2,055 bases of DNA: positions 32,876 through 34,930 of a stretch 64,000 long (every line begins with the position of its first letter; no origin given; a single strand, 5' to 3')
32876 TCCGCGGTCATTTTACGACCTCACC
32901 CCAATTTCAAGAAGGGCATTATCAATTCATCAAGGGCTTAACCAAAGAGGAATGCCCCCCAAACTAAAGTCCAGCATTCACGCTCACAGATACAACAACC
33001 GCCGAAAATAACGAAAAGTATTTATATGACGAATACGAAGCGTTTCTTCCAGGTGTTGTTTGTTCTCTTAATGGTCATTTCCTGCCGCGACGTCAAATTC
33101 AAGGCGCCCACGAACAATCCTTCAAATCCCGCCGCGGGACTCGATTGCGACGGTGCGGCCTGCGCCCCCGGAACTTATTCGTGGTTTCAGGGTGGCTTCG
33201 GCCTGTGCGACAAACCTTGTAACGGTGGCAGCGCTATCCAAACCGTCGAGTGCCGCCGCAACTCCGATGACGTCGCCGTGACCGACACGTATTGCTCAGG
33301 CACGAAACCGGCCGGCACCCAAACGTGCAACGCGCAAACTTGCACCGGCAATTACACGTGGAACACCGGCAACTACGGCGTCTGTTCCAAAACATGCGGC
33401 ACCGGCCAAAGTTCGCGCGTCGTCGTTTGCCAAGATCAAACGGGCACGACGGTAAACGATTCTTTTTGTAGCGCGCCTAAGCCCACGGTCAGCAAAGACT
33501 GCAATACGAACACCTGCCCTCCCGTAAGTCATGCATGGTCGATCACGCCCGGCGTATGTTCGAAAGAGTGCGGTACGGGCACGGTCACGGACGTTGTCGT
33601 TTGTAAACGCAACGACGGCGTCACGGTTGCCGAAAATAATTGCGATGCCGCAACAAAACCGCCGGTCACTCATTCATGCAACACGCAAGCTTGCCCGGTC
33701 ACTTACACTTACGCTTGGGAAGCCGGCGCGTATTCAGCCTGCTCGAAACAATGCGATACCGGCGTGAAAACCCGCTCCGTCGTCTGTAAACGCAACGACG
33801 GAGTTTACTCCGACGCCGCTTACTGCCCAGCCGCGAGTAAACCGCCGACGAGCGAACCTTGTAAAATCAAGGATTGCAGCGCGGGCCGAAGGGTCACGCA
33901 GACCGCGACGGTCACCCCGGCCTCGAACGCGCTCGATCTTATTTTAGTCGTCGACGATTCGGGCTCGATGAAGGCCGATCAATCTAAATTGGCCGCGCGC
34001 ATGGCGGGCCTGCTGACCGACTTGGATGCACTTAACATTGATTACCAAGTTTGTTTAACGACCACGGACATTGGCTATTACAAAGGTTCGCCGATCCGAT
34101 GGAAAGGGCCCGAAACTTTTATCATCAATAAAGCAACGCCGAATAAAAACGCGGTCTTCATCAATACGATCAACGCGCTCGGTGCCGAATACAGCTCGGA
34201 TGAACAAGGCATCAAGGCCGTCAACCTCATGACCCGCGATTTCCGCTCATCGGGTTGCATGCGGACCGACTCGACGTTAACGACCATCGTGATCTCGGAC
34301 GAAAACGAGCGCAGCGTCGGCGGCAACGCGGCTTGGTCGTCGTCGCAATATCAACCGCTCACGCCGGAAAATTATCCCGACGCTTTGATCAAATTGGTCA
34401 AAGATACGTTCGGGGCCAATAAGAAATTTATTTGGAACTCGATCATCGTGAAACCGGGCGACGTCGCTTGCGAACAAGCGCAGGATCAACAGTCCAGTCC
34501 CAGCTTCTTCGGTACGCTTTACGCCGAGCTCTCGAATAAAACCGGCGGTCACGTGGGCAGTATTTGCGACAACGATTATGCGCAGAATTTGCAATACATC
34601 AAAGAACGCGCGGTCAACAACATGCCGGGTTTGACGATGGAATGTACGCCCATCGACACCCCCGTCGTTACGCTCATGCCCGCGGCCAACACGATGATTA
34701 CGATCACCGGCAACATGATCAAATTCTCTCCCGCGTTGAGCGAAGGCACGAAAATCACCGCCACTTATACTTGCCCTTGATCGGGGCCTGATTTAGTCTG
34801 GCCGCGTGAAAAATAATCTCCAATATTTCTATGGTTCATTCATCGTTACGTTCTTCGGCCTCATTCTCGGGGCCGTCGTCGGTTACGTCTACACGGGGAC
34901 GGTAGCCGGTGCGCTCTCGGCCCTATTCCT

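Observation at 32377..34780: Lipoprotein with four thrombospondin type-1-like repeats plus vWA, preceded by a TlpA-like thioredoxin lipoprotein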

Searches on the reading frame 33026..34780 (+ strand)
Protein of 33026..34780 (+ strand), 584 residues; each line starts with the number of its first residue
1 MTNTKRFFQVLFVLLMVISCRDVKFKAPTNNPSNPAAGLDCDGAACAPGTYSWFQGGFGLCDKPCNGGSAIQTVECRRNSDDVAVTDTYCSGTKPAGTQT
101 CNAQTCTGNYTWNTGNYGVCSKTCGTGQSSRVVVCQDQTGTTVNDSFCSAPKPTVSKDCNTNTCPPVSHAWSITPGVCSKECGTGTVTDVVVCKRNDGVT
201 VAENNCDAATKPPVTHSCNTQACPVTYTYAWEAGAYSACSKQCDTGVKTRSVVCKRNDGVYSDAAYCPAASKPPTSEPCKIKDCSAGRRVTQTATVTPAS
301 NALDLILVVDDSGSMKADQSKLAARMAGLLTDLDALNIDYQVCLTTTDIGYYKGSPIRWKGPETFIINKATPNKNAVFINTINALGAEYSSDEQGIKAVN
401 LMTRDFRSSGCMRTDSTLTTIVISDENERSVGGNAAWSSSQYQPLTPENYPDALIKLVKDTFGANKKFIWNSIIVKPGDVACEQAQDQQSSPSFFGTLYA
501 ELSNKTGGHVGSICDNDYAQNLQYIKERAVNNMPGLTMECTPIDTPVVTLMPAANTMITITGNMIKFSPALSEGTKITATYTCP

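Call 3: search_protein_families(library=pfam, proteins=[window:33026-34780:+], max_evalue=1)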
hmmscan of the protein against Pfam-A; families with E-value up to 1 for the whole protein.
window:33026-34780:+ (584 aa): 4 families
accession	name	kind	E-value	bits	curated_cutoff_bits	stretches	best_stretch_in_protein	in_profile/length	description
PF19030.6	TSP1_ADAMTS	-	1e-40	138.2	23.8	4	112-164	1-55/55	Thrombospondin type 1 domain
PF19035.6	TSP1_CCN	-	1.1e-05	26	27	2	234-252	6-24/44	CCN3 Nov like TSP1 domain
PF00090.25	TSP_1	-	9.9e-05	22.9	21.6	2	234-284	4-49/49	Thrombospondin type 1 domain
PF19028.6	TSP1_spondin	-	0.033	14.9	41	1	235-284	8-52/52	Spondin-like TSP1 domain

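Call 4: search_protein_families(library=ncbifam, proteins=[window:33026-34780:+], max_evalue=1)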
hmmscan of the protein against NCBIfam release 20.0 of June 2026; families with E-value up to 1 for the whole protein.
window:33026-34780:+ (584 aa): 1 family
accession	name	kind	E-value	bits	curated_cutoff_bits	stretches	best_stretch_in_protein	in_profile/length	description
NF052240.1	MIDASAdhsBdello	equivalog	5.9e-33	114.5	700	2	390-583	178-376/378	MIDAS family adhesin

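Call 5: search_solved_structures(query=window:33026-34780:+, max_evalue=1, show_alignments=3)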
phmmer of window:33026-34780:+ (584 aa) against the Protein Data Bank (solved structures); distinct sequences matched with E-value up to 1: 3.
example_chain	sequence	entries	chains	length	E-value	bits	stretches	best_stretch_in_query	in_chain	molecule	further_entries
8oxr_A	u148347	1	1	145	0.0025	19.6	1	166-268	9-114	Thrombospondin type-1 domain-containing protein 7A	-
2j3t_D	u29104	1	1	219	0.68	11.6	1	300-430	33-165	TRAFFICKING PROTEIN PARTICLE COMPLEX SUBUNIT 4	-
2zmv_A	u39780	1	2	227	0.75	11.5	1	300-430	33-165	Trafficking protein particle complex subunit 4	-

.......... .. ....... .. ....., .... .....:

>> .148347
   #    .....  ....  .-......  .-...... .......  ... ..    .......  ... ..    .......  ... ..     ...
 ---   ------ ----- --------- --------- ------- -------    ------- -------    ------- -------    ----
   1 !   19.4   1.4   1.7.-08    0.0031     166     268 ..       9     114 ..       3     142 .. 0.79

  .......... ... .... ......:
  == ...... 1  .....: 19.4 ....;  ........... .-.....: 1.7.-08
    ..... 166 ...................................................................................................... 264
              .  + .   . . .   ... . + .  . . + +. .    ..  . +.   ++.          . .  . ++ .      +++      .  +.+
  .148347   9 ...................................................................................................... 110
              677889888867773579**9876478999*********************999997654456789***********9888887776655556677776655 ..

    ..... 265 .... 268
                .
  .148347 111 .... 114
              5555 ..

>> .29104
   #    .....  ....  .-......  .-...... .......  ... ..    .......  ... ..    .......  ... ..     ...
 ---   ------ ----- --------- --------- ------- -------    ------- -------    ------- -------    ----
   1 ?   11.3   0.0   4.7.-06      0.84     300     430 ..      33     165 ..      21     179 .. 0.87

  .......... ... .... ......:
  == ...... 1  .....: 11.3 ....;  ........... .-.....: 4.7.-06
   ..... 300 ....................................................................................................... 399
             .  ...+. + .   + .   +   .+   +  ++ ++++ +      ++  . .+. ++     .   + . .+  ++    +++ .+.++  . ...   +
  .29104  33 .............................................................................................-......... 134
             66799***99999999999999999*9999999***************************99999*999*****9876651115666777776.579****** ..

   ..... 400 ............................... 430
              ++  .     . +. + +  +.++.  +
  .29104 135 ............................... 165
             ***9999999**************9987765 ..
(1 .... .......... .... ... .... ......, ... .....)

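Call 7: find_homologous_proteins(query=window:33026-34780:+, max_evalue=0.001)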
Query window:33026-34780:+ (584 aa): 150 proteins with E <= 0.001 among 8000 candidates; the best 120 are listed.
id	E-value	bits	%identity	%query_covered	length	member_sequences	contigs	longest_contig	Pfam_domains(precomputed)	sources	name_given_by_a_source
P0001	0.0e+0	1349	100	100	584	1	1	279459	PF19030.7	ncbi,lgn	-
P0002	0.0e+0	1111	82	100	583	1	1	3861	PF00090.26,PF19030.7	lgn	-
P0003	4.8e-291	985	74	100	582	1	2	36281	PF00090.26,PF19030.7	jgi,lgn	-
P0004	2.7e-281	952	71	99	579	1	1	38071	PF00090.26,PF19030.7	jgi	-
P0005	3.2e-271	919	69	98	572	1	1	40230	PF00090.26,PF19030.7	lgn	-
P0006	4.3e-264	896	67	99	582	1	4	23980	PF00090.26,PF19028.7,PF19030.7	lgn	-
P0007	4.6e-251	853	62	100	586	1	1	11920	PF00090.26,PF19028.7,PF19030.7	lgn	-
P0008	6.7e-248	842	62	100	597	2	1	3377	PF00090.26,PF19030.7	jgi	jgi:hypothetical protein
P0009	1.5e-244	831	64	97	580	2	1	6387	PF00090.26,PF19030.7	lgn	-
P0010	2.2e-242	824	61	100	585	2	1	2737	PF00090.26,PF19030.7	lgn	-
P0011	1.5e-240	818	61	98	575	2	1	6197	PF00090.26,PF19030.7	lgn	-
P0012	3.3e-239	813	61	100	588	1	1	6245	PF00090.26,PF19030.7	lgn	-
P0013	2.7e-237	807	62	99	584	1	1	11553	PF00090.26,PF19028.7,PF19030.7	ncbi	-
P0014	2.2e-234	797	66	90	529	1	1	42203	PF00090.26,PF19035.7,PF19030.7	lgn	-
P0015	3.6e-233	794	59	99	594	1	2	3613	PF00090.26,PF19030.7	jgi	jgi:hypothetical protein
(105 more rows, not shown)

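Call 12: find_related_loci(query=A1, collection=genome_contigs, flank=8000)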
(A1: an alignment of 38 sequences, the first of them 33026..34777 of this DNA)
Query A1 (584 aa) in genome_contigs; peptide patterns used: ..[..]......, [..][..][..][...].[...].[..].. (x = any residue, [..] = any of these).
148 stretches matched a pattern; 132 encode a relative of the query (tblastn E <= 1e-3); the best 80 are kept; 79 distinct loci.
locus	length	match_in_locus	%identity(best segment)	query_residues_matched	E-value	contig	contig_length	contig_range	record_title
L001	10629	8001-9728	62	6-583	0e+0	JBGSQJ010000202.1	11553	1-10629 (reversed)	MAG: Bdellovibrionales bacterium isolate JTS-AC328 k141_1711568, whole genome shotgun sequence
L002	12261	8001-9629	62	46-584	0e+0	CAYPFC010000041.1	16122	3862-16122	MAG TPA_asm: uncultured Pseudobdellovibrionaceae bacterium isolate binchicken_co179_51 genome assembly, contig: NODE_722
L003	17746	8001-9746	59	5-584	0e+0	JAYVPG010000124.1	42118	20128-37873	MAG: Pseudobdellovibrionaceae bacterium isolate GL72_DN_metabat_34 GL72_DN_metabat_34_123, whole genome shotgun sequence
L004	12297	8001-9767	57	1-584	0e+0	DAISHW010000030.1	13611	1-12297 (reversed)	MAG TPA_asm: Bdellovibrionales bacterium isolate CTOTU2297 NODE_2018_length_13611_cov_3.197403, whole genome shotgun seq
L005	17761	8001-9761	55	1-584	0e+0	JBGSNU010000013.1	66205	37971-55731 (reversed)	MAG: Bdellovibrionales bacterium isolate JTS-AC263 k141_4113005, whole genome shotgun sequence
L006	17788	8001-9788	56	6-584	0e+0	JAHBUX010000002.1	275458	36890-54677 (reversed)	MAG: Bdellovibrionales bacterium isolate ACE_BDE2 BDE2_2, whole genome shotgun sequence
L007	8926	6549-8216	56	35-584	0e+0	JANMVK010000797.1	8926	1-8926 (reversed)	MAG: Pseudobdellovibrionaceae bacterium isolate SOY_1_B_concoct_198 SOY_1_B_k141_2443217, whole genome shotgun sequence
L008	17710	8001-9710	59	20-583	0e+0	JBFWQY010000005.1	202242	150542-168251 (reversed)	MAG: Bdellovibrionales bacterium isolate CA_2019_TPBF_194 NODE_651_length_202242_cov_12.208639_TPBF, whole genome shotgu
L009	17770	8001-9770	51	3-584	0e+0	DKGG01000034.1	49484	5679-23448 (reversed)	MAG TPA_asm: Bdellovibrionaceae bacterium UBA6776 UBA6776_contig_55290, whole genome shotgun sequence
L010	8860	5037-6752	49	10-584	2e-178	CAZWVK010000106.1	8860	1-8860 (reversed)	MAG TPA_asm: uncultured Pseudobdellovibrionaceae bacterium isolate SRP304446_co1_112 genome assembly, contig: NODE_5632_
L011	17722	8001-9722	45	18-584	7e-160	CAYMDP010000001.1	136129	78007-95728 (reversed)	MAG TPA_asm: uncultured Pseudobdellovibrionaceae bacterium isolate SRP329715_co2_48 genome assembly, contig: NODE_237_le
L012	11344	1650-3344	43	8-583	8e-142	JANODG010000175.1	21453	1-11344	MAG: Bdellovibrionales bacterium isolate VAR_17_metabat_18 VAR_17_k141_2774182, whole genome shotgun sequence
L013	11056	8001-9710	42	4-583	8e-141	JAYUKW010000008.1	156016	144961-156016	MAG: Bdellovibrionales bacterium isolate GFS_9291 GFS_9291_7, whole genome shotgun sequence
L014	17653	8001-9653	42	20-583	1e-133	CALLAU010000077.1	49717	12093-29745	MAG: uncultured Bdellovibrionales bacterium isolate L2_Bin_MAXBIN__129_1 genome assembly, contig: c_000002744081, whole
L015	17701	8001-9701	41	10-583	5e-132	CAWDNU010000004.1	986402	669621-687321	MAG: uncultured Pseudobdellovibrionaceae bacterium isolate MFD03250.bin.2.22 genome assembly, contig: contig_2869, whole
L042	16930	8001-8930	41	288-584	3e-62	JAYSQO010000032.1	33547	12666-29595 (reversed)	MAG: Bdellovibrio sp. isolate GFS_118 GFS_118_31, whole genome shotgun sequence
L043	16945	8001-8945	40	288-583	2e-62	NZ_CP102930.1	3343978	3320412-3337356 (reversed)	Bdellovibrio bacteriovorus strain kdesi chromosome, complete genome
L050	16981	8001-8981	40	274-583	2e-61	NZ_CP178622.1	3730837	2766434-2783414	Bdellovibrio sp. HCB117 chromosome, complete genome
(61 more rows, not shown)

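Call 16: find_encoding_contigs(protein=window:33026-34780:+, flank=3000, max_places=2)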
Protein window:33026-34780:+ (584 aa): 2 contigs read that carry it; 1 place shown.
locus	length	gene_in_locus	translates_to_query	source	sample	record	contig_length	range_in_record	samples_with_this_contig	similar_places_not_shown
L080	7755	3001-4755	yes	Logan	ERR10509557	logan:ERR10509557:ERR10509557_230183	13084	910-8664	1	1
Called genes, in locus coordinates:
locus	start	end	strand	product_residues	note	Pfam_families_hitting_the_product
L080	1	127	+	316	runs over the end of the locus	PF01300:Sua5_yciO_yrdC, PF03481:Sua5_C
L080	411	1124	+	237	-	PF01381:HTH_3 (weak), PF13560:HTH_31 (faint)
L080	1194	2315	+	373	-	PF13091:PLDc_2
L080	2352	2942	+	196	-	-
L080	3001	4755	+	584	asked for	PF19030:TSP1_ADAMTS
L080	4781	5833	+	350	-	PF03741:TerC, PF04332:DUF475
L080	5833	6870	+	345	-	-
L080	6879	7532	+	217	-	PF01227:GTP_cyclohydroI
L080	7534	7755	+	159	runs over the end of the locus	PF01242:PTPS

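Call 25: predict_structure(alignment_id=A1)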
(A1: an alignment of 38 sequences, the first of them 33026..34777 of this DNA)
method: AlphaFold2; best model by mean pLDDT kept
length: 584 residues; sequences in the alignment: 38
mean_pLDDT: 83.0   pTM: 0.52
mean pLDDT of the five models: 83.0, 82.4, 82.0, 81.1, 77.6
residues with pLDDT >= 90: 170; 70-90: 343; 50-70: 42; < 50: 29
segments of 3 or more residues with pLDDT < 50: 21-47
pLDDT, mean of each block of 10 residues (from residue 1): 65 69 39 44 50 83 86 80 72 85 86 86 77 89 89 88 73 78 78 81 87 82 76 86 79 84 81 89 76 85 93 83 85 87 93 92 91 87 74 92 93 93 89 83 91 97 92 94 84 90 95 90 89 84 90 83 84 88 90
secondary structure, 60 per line:
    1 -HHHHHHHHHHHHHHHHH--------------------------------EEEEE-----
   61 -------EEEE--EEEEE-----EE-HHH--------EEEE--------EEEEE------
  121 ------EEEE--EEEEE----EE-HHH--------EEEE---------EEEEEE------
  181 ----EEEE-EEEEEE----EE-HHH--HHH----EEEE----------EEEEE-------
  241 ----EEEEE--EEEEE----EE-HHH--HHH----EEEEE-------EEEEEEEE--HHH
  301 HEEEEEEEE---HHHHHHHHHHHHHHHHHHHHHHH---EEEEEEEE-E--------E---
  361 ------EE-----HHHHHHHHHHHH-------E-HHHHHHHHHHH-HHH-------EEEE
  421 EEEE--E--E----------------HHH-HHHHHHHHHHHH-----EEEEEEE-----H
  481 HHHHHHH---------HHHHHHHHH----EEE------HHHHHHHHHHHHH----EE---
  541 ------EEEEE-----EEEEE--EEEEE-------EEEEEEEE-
elements in order: H2-18 E51-55 E68-71 E74-78 E98-101 E110-114 E127-130 E133-137 E156-159 E169-174 E185-188 E190-195 E215-218 E229-233 E245-249 E252-256 E276-280 E288-295 H298-301 E302-309 H313-335 E339-346 H374-385 H395-405 E417-424 H451-462 E468-474 H480-487 H497-505 E510-512 H519-531 E547-551 E557-561 E564-568 E576-583

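Call 28: fold_search(model_id=the predicted structure, library=pdb)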
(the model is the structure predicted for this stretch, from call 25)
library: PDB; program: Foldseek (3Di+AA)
matches with E <= 10: 1202; with E <= 0.001: 156
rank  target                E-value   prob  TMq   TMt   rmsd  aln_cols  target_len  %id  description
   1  8xel_B                1.2e-08  1.00  0.25  0.30  11.8       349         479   12  Cryo-EM structure of integrin ITGAV/ITGB3 complex, conformation 3 (released 2024-12-25)
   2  4g1e_B                1.2e-08  1.00  0.25  0.21  11.8       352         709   13  Crystal structure of integrin alpha V beta 3 with coil-coiled tag. (released 2012-12-12)
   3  8xek_B                1.3e-08  1.00  0.24  0.29  12.5       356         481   13  Cryo-EM structure of integrin ITGAV/ITGB3 complex, conformation 2 (released 2024-12-18)
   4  8oxz_Q                1.9e-08  1.00  0.26  0.31  11.8       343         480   14  Rat alpha5beta1 integrin, headpiece (released 2024-11-13)
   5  4g1m_B                2.3e-08  1.00  0.26  0.23  11.8       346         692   13  Re-refinement of alpha V beta 3 structure (released 2012-12-12)
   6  3fcs_B                3.0e-08  1.00  0.26  0.23  12.1       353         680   14  Structure of complete ectodomain of integrin aIIBb3 (released 2009-01-20)
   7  8xen_B                3.0e-08  1.00  0.26  0.26  12.2       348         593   13  Cryo-EM structure of integrin ITGAV/ITGB3 complex, conformation 4 (released 2024-12-18)
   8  8oxr                  3.4e-08  1.00  0.14  0.48   7.3       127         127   24  Structure of the N-terminal didomain d1_d2 of the Thrombospondin type-1 domain-containing 7A (released 2024-05-15)
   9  8xei_B                3.6e-08  1.00  0.25  0.22  11.8       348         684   13  Cryo-EM structure of integrin ITGAV/ITGB3 complex, conformation 1 (released 2024-12-18)
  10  7nxd_B                3.8e-08  1.00  0.25  0.22  12.1       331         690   13  Cryo-EM structure of human integrin alpha5beta1 in the half-bent conformation (released 2021-08-25)
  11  9axl_B                4.3e-08  1.00  0.26  0.29  11.4       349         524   11  Structure of the semi-extended AlphaIIbBeta3 in complex with R21D10 Fab (released 2024-11-13)
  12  3fcs_D                4.5e-08  1.00  0.26  0.26  12.2       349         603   13  Structure of complete ectodomain of integrin aIIBb3 (released 2009-01-20)
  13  7ceb_B                4.5e-08  1.00  0.26  0.37  11.7       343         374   14  Crystal structure of alpha6beta1 integrin headpiece (released 2021-06-23)
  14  5e6s_B                5.1e-08  1.00  0.25  0.31  11.0       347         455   12  Structures of leukocyte integrin aLB2: The aI domain, the headpiece, and the pocket for the internal ligand (released 2016-03-02)
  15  7usl_B                5.4e-08  1.00  0.25  0.22  16.4       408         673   12  Integrin alphaM/beta2 ectodomain in complex with adenylate cyclase toxin RTX751 and M1F5 Fab (released 2022-08-17)
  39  1w0r_A                4.4e-07  1.00  0.10  0.12  47.3       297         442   18  Solution structure of dimeric form of properdin by X-ray solution scattering and analytical ultracentrifugation (released 2005-07-06)
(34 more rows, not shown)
